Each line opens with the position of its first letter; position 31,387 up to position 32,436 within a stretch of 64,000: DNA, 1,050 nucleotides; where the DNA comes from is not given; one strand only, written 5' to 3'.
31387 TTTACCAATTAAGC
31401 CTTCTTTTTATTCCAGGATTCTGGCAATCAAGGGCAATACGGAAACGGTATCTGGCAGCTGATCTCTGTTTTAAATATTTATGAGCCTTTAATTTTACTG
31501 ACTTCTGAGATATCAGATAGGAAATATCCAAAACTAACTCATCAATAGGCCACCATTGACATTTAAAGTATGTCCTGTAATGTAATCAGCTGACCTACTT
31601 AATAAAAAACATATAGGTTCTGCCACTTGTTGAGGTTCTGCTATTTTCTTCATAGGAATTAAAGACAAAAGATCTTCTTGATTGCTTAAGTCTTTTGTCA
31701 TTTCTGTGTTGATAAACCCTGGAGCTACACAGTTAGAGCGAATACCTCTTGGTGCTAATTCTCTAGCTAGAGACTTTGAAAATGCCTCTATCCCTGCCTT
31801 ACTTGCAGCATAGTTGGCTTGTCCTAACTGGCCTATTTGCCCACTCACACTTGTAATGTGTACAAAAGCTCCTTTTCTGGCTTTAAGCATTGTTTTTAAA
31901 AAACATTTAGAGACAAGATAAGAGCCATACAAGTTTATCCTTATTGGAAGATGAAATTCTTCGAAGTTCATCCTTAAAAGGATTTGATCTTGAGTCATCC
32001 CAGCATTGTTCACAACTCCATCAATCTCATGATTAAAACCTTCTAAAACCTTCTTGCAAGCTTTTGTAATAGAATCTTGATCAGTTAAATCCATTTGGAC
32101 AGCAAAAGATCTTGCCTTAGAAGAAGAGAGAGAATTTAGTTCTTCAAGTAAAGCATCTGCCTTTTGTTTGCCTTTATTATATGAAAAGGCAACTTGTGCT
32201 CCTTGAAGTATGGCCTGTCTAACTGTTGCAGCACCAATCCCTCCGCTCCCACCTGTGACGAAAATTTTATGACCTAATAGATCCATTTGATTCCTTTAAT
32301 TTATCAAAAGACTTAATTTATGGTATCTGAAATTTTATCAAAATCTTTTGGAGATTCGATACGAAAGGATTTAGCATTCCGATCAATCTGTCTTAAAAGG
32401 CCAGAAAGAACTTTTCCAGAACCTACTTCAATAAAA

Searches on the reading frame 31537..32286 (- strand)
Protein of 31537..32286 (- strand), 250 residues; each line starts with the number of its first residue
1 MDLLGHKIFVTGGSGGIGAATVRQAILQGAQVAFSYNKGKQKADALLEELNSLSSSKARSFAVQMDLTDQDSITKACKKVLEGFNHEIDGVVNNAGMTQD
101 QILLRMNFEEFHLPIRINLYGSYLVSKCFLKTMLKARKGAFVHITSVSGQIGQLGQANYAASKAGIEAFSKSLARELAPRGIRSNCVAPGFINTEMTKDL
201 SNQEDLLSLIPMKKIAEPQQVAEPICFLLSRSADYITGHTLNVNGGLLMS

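Call 55: search_protein_families(library=pfam, proteins=[window:31537-32286:-], max_evalue=0.0001)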
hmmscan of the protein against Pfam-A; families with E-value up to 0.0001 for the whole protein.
window:31537-32286:- (250 aa): 6 families
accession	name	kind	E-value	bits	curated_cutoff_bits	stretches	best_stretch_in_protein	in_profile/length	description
PF13561.12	adh_short_C2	-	3.4e-55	187.6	27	1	15-247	6-235/236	Enoyl-(Acyl carrier protein) reductase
PF00106.31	adh_short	-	6.9e-51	172.9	26.6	1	8-204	3-194/195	short chain dehydrogenase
PF08659.16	KR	-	1.1e-22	81.2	22.6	1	9-175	4-165/180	KR domain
PF23441.1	SDR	-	1.4e-06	28.4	27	1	7-197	9-199/258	SDR-like rossmann domain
PF01370.27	Epimerase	-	1.7e-06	28.1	20.9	1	8-96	1-73/240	NAD dependent epimerase/dehydratase family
PF16363.11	GDP_Man_Dehyd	-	2.3e-05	24.4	27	1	9-93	1-81/332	GDP-mannose 4,6 dehydratase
